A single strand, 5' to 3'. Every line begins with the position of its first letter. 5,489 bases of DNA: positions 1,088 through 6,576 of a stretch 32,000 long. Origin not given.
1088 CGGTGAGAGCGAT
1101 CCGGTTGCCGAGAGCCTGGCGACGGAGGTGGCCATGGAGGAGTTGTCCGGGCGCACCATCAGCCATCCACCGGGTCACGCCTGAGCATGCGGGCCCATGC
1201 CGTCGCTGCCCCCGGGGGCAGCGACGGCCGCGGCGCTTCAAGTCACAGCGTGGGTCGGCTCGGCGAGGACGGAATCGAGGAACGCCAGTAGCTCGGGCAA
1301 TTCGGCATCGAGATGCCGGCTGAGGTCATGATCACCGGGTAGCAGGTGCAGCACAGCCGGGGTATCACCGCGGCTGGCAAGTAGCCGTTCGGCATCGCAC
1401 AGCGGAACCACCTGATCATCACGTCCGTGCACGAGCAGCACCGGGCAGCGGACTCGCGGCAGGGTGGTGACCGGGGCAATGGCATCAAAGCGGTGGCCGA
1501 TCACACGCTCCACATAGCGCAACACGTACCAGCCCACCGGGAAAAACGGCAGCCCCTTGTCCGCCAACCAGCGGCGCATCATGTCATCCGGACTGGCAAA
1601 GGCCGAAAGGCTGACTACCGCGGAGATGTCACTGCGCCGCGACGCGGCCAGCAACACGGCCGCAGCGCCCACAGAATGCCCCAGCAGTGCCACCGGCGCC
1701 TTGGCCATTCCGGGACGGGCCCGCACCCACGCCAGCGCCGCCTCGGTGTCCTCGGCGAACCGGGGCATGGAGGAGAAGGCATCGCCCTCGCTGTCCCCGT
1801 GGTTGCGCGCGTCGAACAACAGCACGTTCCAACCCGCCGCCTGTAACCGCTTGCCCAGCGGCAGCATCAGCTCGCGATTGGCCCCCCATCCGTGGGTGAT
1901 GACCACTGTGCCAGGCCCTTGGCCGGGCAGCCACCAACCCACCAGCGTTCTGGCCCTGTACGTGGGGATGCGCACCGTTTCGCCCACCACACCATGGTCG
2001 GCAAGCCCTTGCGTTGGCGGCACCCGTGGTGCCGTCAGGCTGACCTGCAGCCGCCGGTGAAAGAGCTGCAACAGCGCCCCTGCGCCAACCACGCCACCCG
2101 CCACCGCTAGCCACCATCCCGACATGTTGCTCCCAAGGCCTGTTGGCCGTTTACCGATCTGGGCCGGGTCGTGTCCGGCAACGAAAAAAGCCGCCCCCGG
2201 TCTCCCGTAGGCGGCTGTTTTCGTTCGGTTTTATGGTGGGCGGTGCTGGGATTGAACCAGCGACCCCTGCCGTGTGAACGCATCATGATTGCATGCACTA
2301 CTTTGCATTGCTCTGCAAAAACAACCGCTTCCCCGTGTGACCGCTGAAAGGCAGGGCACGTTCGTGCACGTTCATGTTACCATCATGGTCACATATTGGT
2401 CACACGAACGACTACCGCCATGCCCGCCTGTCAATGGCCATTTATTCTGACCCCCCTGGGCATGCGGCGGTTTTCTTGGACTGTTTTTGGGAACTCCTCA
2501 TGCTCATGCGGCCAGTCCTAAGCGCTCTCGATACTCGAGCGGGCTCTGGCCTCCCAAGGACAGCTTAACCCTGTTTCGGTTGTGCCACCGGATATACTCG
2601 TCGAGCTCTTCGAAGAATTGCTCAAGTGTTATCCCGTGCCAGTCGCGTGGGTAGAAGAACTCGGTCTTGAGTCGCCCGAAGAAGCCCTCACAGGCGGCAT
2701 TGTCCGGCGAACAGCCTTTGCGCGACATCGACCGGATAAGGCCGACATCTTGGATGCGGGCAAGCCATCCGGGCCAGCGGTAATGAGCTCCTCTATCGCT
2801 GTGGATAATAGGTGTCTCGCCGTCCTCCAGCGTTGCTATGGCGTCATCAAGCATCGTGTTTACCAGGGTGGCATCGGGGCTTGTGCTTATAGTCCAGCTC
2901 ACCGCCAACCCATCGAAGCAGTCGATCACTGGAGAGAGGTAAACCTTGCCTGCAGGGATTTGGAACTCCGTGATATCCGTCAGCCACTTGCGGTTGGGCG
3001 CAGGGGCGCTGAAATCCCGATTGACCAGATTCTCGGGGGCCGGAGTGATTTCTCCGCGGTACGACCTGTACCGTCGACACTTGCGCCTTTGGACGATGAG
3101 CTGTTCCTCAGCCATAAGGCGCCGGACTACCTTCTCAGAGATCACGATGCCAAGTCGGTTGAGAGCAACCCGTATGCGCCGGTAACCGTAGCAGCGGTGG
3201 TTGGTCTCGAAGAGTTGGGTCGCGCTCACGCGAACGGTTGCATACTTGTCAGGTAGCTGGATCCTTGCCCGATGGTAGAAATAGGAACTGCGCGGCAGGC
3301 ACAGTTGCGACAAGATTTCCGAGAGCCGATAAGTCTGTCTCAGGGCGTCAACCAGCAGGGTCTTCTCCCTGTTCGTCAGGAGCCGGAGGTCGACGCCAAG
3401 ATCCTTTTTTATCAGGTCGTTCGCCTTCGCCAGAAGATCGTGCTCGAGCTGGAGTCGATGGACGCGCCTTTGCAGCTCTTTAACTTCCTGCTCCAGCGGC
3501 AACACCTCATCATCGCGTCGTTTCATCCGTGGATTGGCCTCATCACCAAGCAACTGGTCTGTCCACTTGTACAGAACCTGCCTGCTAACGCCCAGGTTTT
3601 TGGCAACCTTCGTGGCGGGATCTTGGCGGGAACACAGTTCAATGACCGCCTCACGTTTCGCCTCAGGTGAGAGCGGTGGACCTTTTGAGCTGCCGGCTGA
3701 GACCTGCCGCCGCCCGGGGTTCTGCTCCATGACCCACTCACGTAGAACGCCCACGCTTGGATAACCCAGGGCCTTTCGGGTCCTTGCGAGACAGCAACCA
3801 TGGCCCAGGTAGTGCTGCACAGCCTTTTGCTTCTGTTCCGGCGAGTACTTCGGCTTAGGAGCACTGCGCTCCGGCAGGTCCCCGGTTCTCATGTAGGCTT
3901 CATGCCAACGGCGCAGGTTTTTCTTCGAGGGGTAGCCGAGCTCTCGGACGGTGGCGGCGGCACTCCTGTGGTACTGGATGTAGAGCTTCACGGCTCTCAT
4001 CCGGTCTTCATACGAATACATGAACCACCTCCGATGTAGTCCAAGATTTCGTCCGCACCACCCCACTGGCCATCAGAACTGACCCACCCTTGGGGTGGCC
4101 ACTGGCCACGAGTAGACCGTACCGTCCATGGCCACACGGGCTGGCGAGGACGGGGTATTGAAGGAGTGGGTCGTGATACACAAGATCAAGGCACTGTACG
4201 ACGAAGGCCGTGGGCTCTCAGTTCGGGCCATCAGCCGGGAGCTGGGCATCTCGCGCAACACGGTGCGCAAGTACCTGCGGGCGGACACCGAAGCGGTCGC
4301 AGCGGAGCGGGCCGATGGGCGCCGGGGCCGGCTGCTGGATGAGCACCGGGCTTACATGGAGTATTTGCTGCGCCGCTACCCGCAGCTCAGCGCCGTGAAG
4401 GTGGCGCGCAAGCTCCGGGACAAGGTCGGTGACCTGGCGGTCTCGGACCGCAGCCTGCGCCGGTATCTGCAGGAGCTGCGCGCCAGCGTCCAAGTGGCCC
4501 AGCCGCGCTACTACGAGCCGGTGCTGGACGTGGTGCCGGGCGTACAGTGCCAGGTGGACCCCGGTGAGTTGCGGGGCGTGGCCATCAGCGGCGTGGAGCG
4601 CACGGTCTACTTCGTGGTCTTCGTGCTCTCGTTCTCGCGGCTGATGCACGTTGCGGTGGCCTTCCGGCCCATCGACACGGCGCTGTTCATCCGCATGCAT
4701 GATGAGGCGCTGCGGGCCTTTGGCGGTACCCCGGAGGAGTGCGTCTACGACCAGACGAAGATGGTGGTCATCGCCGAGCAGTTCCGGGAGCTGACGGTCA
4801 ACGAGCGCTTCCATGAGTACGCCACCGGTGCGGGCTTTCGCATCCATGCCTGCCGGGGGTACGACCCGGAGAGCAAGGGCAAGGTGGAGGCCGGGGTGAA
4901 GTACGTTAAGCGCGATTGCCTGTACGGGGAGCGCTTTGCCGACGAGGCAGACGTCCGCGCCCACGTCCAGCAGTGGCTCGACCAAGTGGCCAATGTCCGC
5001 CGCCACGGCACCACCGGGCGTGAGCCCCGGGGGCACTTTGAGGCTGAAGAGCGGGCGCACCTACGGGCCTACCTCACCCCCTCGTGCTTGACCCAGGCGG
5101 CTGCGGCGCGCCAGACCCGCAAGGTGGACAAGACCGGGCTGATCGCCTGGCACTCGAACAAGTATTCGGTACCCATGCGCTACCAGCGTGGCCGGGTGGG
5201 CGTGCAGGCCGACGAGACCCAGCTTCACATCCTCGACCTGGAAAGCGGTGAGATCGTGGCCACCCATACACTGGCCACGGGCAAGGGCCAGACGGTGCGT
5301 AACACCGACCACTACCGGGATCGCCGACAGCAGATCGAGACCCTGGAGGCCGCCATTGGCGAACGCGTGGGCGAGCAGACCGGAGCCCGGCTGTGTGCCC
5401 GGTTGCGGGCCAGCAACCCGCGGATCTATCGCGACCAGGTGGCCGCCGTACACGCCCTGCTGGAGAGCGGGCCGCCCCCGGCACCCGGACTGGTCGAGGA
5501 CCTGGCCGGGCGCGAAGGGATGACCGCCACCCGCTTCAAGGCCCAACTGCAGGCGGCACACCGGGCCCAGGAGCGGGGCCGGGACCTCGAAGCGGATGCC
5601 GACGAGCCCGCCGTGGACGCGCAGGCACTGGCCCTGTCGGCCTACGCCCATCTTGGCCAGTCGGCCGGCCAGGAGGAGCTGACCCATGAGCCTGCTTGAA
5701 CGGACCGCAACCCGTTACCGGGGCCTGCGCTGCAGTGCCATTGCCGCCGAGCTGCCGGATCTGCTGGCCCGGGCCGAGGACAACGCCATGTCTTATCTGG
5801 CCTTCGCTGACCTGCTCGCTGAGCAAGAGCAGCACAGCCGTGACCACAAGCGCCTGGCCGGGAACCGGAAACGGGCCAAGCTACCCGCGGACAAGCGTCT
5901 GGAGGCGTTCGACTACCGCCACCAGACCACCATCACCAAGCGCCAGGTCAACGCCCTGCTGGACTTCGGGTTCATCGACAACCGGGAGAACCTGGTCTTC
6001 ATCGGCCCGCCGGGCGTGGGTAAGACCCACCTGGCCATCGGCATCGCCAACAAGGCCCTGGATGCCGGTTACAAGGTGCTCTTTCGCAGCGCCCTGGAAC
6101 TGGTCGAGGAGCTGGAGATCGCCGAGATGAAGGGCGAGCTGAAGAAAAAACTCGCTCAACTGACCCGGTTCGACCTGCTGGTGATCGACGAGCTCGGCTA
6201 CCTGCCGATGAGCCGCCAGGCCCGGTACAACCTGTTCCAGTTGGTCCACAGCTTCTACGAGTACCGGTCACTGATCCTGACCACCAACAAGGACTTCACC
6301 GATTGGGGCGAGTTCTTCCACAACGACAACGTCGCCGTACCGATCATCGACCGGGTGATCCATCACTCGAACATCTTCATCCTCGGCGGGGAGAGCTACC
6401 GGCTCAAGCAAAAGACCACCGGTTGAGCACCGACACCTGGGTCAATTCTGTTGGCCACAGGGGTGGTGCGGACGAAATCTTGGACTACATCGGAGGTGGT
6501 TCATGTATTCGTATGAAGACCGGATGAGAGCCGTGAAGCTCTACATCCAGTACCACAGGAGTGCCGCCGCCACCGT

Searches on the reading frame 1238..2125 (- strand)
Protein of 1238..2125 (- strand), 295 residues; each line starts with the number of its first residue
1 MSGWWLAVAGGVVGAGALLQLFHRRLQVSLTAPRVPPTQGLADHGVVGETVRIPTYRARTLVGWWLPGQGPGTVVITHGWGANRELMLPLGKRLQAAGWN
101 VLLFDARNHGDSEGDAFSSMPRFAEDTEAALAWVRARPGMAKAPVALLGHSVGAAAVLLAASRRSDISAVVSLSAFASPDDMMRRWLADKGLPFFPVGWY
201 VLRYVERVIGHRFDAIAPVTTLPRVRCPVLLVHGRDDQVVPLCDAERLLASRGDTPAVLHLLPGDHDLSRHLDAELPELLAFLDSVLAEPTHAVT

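Call 9: search_protein_families(library=pfam, proteins=[window:1238-2125:-], max_evalue=0.001)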
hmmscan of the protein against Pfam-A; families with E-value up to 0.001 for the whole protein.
window:1238-2125:- (295 aa): 9 families
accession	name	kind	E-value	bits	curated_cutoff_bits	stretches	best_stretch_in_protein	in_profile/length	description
PF12146.15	Hydrolase_4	-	7.6e-21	74.9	27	1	72-186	5-122/239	Serine aminopeptidase, S33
PF00561.26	Abhydrolase_1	-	1.2e-17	64.8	25.8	1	73-189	2-119/245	alpha/beta hydrolase fold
PF12697.13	Abhydrolase_6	-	3.4e-11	44.7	26.3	1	74-272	1-208/217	Alpha/beta hydrolase family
PF02129.25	Peptidase_S15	-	6e-11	43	23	1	94-193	47-143/262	X-Pro dipeptidyl-peptidase (S15 family)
PF00326.27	Peptidase_S9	-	2.3e-06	27.7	22.6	1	125-255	46-176/213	Prolyl oligopeptidase family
PF01738.24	DLH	-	1.1e-05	25.6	21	1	69-246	12-163/217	Dienelactone hydrolase family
PF20408.4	Abhydrolase_11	-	2.7e-05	24.4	27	0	73-173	4-105/193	Alpha/beta hydrolase domain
PF20434.5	BD-FAE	-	2.9e-05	24.1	26.8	0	214-248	177-211/215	BD-FAE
PF08840.17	BAAT_C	-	3e-05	24.6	20.9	1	128-175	7-54/210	BAAT / Acyl-CoA thioester hydrolase C terminal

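Call 88: find_encoding_contigs(protein=window:1238-2125:-, flank=10000, max_places=3)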
Protein window:1238-2125:- (295 aa): 2 contigs read that carry it; 1 place shown.
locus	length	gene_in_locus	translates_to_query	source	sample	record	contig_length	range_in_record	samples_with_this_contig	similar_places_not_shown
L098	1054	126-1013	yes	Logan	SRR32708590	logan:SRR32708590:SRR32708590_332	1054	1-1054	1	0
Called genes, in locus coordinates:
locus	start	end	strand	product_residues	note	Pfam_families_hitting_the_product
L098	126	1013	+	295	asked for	PF02129:Peptidase_S15, PF01738:DLH (faint), PF00561:Abhydrolase_1, PF12146:Hydrolase_4, PF12697:Abhydrolase_6, PF20408:Abhydrolase_11 (faint), PF00326:Peptidase_S9 (weak)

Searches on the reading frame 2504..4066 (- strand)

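Call 9: search_protein_families(library=pfam, proteins=[window:2504-4066:-], max_evalue=0.001)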
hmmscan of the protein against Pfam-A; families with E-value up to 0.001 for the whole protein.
window:2504-4066:- (520 aa): 8 families
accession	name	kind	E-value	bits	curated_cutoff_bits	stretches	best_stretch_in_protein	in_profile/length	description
PF00665.32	rve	-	2.2e-17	63.6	32.6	1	355-451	2-100/102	Integrase core domain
PF01527.26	HTH_Tnp_1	-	8e-15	55.3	24.1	1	133-202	8-74/75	Transposase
PF13333.12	rve_2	-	2.5e-14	53.6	22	1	460-515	1-54/56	Integrase core domain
PF13276.12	HTH_21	-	9.3e-12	45.5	28.1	1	283-329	11-58/60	HTH-like domain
PF13518.12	HTH_28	-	1.1e-08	35.4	25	0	137-171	1-35/52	Helix-turn-helix domain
PF13384.12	HTH_23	-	3.2e-06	27.2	24.6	0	135-171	4-40/50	Homeodomain-like domain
PF13683.12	rve_3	-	7.2e-06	26.1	26.5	1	446-509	6-67/67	Integrase core domain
PF13551.12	HTH_29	-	0.00032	21.2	28.1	0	140-169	3-33/64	Winged helix-turn helix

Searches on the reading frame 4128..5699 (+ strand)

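Call 9: search_protein_families(library=pfam, proteins=[window:4128-5699:+], max_evalue=0.001)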
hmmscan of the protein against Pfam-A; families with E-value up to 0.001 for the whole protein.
window:4128-5699:+ (523 aa): 12 families
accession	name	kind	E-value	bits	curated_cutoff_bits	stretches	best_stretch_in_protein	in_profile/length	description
PF22483.2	Mu-transpos_C_2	-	1.1e-14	54.4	27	1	326-390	9-71/73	Mu transposase, C-terminal domain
PF00665.32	rve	-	1.1e-07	32.5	32.6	1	152-247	16-102/102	Integrase core domain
PF13683.12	rve_3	-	1.4e-07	31.6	26.5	1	236-298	2-64/67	Integrase core domain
PF15978.11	TnsD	-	3.9e-06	26.6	32.4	1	18-107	189-276/355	Tn7-like transposition protein D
PF08279.18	HTH_11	-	5.6e-06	26.6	25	0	20-51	6-37/55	HTH domain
PF13384.12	HTH_23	-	9.8e-06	25.7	24.6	1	22-52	12-40/50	Homeodomain-like domain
PF02796.21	HTH_7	-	3.4e-05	24.3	23.8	1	17-52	11-44/45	Helix-turn-helix domain of resolvase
PF13412.12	HTH_24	-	7.7e-05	22.6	21.9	1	21-51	10-39/48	Winged helix-turn-helix DNA-binding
PF13565.12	HTH_32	-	0.00012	23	33.7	1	44-114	4-73/73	Homeodomain-like domain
PF04967.18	HTH_10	-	0.00042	20.5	23.1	0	24-52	18-46/53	HTH DNA binding domain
PF13551.12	HTH_29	-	0.00072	20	28.1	1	22-71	6-59/64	Winged helix-turn helix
PF09339.16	HTH_IclR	-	0.00077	19.6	22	0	21-51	10-40/52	IclR helix-turn-helix domain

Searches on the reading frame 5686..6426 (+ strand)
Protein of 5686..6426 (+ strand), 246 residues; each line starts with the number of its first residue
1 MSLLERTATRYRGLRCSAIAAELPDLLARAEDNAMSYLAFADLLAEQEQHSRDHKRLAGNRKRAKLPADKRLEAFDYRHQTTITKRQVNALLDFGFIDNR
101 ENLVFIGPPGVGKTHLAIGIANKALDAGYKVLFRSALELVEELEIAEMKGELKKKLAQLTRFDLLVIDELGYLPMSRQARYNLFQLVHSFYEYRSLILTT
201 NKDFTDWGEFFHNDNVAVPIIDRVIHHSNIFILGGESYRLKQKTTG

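Call 9: search_protein_families(library=pfam, proteins=[window:5686-6426:+], max_evalue=0.001)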
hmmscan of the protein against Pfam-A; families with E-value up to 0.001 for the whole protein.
window:5686-6426:+ (246 aa): 8 families
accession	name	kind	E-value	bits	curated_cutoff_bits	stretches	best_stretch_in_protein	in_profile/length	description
PF01695.23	IstB_IS21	-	1.5e-73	247.7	24.1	1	13-244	5-236/238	IstB-like ATP binding protein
PF00004.35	AAA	-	8.2e-08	33.2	21.2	1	104-189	2-91/131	ATPase family associated with various cellular activities (AAA)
PF00308.24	Bac_DnaA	-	3.2e-07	31.1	23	1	103-201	37-138/162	Bacterial DnaA ATPAse domain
PF20720.3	nSTAND3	-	7.2e-05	23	27.2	1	99-138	16-55/155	Novel STAND NTPase 3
PF05496.18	RuvB_N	-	0.00014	22.1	27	1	101-174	34-97/159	Holliday junction DNA helicase RuvB P-loop domain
PF02562.22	PhoH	-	0.00026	21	27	1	97-161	16-81/205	PhoH-like protein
PF04851.21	ResIII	-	0.00045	20.6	22.5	0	82-133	10-58/164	Type III restriction enzyme, res subunit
PF01637.24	ATPase_2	-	0.00085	19.6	33.2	0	101-157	21-79/225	ATPase domain predominantly from Archaea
